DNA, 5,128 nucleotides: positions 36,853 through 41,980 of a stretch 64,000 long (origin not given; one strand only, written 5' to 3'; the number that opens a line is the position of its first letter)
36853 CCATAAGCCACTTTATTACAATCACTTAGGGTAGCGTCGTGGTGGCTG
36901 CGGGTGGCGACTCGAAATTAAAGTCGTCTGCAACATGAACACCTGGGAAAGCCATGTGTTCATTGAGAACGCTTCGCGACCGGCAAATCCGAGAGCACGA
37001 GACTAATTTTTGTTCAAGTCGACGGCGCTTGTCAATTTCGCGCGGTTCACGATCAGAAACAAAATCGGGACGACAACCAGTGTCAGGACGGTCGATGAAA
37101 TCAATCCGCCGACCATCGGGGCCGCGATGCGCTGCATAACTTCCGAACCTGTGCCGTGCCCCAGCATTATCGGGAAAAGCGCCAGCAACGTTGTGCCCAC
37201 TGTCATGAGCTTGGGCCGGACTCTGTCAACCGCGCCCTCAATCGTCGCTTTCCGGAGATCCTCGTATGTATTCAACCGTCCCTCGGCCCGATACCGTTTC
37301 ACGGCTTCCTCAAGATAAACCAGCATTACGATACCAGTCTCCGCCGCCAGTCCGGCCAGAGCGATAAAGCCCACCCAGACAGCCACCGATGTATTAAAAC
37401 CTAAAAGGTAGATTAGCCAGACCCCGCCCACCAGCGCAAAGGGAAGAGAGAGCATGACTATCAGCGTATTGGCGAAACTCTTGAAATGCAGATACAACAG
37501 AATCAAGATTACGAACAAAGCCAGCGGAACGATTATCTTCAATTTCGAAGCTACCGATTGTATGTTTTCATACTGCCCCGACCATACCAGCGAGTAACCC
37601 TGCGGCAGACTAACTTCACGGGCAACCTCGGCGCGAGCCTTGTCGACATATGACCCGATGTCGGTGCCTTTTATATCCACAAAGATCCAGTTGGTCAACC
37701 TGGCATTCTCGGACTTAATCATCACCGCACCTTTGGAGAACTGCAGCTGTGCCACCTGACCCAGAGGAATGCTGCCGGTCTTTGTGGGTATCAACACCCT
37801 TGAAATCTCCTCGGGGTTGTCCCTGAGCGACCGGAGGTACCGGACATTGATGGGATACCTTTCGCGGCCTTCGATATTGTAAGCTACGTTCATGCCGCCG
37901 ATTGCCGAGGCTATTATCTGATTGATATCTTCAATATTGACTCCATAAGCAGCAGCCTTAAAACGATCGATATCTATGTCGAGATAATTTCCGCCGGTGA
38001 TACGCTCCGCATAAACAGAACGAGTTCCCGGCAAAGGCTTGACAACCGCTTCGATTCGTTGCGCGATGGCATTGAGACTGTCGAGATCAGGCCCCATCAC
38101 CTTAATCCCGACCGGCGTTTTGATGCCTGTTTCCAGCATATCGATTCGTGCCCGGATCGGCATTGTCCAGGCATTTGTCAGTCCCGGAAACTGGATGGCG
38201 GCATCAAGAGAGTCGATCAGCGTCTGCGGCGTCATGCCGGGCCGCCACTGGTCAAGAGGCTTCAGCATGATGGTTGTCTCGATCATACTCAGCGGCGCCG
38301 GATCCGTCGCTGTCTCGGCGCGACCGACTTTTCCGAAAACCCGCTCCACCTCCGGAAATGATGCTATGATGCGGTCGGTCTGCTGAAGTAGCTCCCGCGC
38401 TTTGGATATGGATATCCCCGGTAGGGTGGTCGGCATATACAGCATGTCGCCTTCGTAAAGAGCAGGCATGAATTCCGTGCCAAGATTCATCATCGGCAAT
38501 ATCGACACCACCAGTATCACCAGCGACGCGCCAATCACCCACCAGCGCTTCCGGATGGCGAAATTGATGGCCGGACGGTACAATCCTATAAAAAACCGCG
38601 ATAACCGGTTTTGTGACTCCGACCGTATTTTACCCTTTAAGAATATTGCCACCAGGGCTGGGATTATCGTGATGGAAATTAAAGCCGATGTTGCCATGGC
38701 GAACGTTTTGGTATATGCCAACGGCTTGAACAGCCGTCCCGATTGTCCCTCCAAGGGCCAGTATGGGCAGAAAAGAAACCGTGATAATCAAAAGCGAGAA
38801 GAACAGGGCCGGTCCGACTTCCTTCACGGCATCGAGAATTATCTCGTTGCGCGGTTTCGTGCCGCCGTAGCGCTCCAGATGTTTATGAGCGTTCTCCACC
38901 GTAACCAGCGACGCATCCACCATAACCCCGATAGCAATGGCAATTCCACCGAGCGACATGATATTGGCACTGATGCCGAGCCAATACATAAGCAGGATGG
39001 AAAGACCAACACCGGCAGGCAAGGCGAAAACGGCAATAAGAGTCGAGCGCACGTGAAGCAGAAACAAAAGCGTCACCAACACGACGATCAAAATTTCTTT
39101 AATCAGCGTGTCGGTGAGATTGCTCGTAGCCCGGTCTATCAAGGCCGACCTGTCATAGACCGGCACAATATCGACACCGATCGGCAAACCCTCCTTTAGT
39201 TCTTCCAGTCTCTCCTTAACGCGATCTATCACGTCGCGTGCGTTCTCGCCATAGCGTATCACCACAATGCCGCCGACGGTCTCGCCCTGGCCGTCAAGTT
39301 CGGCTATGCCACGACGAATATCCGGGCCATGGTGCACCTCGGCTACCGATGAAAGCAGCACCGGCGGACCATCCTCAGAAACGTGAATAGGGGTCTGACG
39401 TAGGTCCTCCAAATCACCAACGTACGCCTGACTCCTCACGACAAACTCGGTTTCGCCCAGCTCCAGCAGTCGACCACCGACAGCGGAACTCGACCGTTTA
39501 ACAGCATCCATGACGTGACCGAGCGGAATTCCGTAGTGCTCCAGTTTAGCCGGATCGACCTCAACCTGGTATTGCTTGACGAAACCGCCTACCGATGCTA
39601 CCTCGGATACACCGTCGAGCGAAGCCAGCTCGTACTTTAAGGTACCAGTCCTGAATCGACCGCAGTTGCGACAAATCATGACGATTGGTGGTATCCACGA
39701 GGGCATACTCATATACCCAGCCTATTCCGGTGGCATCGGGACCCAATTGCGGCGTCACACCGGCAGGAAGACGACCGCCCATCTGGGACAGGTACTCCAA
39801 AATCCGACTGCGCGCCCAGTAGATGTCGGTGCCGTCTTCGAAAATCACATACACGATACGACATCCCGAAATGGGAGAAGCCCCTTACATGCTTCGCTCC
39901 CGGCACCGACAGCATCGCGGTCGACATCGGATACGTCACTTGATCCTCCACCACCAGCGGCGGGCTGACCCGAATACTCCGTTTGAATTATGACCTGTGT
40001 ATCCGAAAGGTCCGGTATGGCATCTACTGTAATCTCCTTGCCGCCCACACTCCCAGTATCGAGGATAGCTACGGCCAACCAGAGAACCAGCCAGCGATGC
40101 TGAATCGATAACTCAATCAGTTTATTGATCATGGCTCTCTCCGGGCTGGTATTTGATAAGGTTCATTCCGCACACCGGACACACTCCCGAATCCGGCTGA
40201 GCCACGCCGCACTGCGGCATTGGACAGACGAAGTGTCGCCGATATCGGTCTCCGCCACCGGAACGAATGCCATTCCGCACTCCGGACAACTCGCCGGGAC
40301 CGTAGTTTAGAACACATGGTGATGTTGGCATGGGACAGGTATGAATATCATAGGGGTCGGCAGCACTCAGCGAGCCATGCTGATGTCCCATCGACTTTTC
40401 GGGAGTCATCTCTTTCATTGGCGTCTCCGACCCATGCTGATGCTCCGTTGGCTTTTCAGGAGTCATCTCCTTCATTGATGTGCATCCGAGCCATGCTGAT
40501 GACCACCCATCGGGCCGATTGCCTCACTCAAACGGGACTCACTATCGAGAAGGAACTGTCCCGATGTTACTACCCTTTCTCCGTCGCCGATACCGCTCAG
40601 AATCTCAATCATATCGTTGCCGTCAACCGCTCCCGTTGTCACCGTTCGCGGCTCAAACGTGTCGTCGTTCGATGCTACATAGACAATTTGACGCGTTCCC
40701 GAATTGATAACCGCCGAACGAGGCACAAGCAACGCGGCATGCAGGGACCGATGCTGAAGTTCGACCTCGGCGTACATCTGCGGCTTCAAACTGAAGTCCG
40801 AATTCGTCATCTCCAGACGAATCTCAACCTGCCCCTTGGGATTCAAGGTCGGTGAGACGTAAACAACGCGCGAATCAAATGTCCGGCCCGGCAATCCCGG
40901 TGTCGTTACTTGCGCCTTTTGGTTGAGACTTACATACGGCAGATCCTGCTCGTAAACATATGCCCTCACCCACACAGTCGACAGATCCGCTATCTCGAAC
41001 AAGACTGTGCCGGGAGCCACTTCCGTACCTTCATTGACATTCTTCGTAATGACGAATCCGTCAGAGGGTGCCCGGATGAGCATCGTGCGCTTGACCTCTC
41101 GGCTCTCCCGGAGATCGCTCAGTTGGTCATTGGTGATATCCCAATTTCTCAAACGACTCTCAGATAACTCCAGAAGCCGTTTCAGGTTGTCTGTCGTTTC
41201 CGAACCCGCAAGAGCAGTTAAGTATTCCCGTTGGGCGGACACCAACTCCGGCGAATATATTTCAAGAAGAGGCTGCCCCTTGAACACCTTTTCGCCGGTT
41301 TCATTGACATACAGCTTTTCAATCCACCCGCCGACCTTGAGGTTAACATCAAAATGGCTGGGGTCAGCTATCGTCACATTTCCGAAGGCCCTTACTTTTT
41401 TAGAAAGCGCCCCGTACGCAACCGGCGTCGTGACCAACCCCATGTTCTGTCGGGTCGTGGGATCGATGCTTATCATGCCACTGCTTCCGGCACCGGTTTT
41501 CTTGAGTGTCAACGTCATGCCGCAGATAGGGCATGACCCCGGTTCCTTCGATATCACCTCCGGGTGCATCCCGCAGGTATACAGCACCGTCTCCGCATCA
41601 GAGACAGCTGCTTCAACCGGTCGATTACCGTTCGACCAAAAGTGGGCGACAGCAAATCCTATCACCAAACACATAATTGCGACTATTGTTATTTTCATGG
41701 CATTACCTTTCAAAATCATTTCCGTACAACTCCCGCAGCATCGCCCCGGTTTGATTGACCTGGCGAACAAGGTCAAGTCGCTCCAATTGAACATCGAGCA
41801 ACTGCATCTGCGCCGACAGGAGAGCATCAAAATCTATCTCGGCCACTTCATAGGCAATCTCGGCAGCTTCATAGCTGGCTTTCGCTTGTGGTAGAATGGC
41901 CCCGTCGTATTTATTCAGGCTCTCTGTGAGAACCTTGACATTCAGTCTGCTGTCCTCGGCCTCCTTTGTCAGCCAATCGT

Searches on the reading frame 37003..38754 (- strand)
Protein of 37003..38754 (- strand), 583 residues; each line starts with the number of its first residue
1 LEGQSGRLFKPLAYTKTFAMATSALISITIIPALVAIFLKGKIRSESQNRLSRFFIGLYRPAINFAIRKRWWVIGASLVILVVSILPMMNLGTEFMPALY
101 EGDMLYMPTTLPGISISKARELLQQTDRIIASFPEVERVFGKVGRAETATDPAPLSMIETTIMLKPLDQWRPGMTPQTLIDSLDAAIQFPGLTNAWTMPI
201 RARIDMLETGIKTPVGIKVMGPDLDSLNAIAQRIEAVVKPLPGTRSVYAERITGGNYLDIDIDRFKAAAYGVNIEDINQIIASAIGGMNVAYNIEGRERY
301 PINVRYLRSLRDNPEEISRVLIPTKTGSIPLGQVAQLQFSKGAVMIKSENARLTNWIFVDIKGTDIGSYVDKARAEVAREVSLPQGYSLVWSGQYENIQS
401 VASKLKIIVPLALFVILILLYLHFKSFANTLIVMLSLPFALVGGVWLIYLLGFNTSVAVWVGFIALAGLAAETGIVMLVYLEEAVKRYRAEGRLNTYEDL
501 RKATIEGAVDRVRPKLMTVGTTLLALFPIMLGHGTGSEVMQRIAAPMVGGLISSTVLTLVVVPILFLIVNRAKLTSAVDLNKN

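Call 17: search_protein_families(library=pfam, proteins=[window:37003-38754:-], max_evalue=0.001)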
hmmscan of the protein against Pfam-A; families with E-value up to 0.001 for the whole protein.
window:37003-38754:- (583 aa): 1 family
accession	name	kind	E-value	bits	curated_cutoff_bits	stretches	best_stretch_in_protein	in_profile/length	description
PF00873.25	ACR_tran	-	2.6e-122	409.9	28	1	1-569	452-1020/1021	AcrB/AcrD/AcrF family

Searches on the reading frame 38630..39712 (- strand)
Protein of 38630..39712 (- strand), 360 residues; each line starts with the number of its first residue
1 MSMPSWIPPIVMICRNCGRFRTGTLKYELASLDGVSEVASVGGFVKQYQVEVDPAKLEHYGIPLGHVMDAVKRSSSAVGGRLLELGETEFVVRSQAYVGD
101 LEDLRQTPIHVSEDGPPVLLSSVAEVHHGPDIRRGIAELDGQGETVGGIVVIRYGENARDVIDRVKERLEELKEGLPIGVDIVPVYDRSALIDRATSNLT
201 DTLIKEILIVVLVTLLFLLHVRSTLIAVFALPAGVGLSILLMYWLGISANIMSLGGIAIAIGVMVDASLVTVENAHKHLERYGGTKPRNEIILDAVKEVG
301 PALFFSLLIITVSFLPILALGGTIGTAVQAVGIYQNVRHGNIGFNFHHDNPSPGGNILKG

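Call 17: search_protein_families(library=pfam, proteins=[window:38630-39712:-], max_evalue=0.001)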
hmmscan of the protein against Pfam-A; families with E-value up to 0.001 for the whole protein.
window:38630-39712:- (360 aa): 1 family
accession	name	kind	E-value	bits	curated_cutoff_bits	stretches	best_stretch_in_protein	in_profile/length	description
PF00873.25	ACR_tran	-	1e-71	242.5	28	1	23-327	159-459/1021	AcrB/AcrD/AcrF family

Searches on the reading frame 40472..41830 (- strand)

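Call 17: search_protein_families(library=pfam, proteins=[window:40472-41830:-], max_evalue=0.001)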
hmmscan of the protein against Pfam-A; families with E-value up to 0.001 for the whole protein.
window:40472-41830:- (452 aa): 4 families
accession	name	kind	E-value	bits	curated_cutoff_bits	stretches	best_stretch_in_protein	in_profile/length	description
PF16576.10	HlyD_D23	-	2.9e-68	229.8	30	1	142-354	2-214/214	Barrel-sandwich domain of CusB or HlyD membrane-fusion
PF13437.12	HlyD_3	-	6.8e-18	65.8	22.2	1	252-340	2-94/106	HlyD family secretion protein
PF19335.5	HMBD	-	1.2e-11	44.8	23.6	1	84-108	2-26/28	Heavy metal binding domain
PF00364.28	Biotin_lipoyl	-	0.00031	20.9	22.1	0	247-280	40-73/73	Biotin-requiring enzyme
